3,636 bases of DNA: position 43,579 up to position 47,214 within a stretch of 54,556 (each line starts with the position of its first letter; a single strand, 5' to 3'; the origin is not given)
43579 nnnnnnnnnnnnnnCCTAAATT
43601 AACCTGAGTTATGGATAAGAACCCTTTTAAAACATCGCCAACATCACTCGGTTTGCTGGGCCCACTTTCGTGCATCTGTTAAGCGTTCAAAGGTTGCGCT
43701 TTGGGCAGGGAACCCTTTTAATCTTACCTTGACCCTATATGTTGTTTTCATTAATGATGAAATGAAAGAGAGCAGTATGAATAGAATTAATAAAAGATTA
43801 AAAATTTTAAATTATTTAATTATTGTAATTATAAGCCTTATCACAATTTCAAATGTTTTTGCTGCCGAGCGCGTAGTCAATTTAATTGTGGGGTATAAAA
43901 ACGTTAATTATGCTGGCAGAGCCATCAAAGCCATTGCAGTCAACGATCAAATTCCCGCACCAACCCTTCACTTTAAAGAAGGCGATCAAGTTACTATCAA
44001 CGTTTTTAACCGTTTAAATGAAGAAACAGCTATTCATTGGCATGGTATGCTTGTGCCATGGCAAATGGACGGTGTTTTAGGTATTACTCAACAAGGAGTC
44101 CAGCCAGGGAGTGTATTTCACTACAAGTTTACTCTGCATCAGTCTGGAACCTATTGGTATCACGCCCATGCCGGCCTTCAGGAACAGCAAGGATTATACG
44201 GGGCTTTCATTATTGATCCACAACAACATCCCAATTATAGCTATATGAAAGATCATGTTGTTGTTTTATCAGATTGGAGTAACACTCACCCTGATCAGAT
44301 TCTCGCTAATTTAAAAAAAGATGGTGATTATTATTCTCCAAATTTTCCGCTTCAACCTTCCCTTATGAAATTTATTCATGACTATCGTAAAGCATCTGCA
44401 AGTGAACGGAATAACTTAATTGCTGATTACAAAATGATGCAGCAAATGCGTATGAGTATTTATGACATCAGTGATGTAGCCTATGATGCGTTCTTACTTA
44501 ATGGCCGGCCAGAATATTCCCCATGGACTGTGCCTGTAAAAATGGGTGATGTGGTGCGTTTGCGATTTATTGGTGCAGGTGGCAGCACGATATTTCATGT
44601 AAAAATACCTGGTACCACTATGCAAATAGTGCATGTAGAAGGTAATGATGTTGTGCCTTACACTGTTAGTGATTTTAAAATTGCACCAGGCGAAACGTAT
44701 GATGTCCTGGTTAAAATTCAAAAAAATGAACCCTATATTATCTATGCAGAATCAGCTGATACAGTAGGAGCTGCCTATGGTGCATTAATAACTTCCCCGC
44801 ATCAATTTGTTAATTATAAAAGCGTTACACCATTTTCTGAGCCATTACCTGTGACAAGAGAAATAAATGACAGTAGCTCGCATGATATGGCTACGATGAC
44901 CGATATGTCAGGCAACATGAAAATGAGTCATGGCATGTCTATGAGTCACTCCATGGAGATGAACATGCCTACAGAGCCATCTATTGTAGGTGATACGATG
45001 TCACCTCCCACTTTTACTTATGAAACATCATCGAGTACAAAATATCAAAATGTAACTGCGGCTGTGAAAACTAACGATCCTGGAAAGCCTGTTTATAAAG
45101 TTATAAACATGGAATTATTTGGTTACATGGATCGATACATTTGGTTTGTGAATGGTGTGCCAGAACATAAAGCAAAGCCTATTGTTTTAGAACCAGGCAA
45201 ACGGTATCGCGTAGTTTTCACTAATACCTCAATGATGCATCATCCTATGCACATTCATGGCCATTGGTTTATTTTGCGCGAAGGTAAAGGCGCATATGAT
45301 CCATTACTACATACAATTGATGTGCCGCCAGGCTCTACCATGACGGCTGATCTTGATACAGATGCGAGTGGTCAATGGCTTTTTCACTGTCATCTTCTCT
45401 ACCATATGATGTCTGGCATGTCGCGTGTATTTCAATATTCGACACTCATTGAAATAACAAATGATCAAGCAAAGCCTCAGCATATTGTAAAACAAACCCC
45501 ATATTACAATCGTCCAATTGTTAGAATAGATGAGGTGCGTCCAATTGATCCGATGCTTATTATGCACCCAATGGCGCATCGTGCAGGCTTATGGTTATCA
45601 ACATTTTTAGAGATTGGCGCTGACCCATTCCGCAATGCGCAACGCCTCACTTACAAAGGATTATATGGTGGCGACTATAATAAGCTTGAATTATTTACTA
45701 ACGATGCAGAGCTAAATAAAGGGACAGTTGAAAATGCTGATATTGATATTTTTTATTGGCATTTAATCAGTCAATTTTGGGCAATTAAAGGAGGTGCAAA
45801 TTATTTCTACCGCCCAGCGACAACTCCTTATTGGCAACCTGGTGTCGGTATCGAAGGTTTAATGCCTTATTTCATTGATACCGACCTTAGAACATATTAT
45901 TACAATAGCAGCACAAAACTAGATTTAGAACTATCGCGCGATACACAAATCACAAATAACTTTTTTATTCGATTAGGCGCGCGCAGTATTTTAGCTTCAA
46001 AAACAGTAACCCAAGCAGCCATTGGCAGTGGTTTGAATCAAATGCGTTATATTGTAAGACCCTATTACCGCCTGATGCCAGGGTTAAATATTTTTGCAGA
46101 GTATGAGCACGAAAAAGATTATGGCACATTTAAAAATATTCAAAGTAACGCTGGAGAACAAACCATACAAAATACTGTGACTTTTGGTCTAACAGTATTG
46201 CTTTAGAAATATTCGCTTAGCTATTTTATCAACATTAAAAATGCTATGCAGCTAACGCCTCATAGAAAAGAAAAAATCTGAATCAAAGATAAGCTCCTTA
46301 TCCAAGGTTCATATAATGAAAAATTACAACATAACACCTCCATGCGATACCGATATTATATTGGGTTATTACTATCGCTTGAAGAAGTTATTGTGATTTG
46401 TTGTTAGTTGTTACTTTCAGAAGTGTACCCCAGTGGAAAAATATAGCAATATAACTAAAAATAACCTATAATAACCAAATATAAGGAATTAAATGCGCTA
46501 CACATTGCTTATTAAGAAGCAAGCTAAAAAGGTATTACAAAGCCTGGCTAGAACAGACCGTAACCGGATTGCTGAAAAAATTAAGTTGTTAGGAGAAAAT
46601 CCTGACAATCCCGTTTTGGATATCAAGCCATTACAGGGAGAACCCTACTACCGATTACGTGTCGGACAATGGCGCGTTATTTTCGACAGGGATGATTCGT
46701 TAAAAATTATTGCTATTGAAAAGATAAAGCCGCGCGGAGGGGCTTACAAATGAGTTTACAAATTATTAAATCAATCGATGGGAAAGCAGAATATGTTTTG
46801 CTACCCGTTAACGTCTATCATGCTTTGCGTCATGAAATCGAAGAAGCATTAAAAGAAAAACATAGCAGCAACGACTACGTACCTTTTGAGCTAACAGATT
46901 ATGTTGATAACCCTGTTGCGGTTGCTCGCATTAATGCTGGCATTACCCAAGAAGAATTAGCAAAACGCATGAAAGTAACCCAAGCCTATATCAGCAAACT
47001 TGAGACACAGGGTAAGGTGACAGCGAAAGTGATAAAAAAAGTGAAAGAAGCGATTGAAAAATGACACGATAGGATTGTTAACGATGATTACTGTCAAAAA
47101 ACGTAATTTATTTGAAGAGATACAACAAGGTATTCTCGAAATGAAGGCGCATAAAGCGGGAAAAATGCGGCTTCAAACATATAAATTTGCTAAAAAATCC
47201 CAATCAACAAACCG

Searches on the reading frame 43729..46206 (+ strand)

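Call 39: search_protein_families(library=pfam, proteins=[window:43729-46206:+], max_evalue=0.001)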
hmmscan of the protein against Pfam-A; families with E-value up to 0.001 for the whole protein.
window:43729-46206:+ (825 aa): 4 families
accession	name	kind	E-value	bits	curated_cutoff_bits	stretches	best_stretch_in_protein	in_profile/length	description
PF07732.21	Cu-oxidase_3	-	4.6e-42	143.3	21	1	54-166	2-118/119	Multicopper oxidase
PF07731.20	Cu-oxidase_2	-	5.4e-31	107.6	20.4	1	460-570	9-133/137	Multicopper oxidase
PF00394.28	Cu-oxidase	-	1.2e-25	90.9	21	2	251-343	35-136/157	Multicopper oxidase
PF05275.17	CopB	-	6.8e-24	85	27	1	635-823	18-206/208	Copper resistance protein B precursor (CopB)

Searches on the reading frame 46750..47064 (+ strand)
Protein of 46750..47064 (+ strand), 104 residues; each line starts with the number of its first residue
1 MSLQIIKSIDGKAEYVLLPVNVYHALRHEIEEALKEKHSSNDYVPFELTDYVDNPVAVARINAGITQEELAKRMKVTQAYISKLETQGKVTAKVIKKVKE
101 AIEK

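Call 39: search_protein_families(library=pfam, proteins=[window:46750-47064:+], max_evalue=0.001)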
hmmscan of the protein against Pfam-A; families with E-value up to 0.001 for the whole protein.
window:46750-47064:+ (104 aa): 3 families
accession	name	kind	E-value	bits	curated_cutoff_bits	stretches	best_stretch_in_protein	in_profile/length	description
PF01381.28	HTH_3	-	1.3e-08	35.2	23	1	59-98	4-44/55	Helix-turn-helix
PF13560.12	HTH_31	-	1.9e-05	25.3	27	1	59-88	9-38/64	Helix-turn-helix domain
PF12844.13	HTH_19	-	0.00057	20.2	30.2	0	59-85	7-33/64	Helix-turn-helix domain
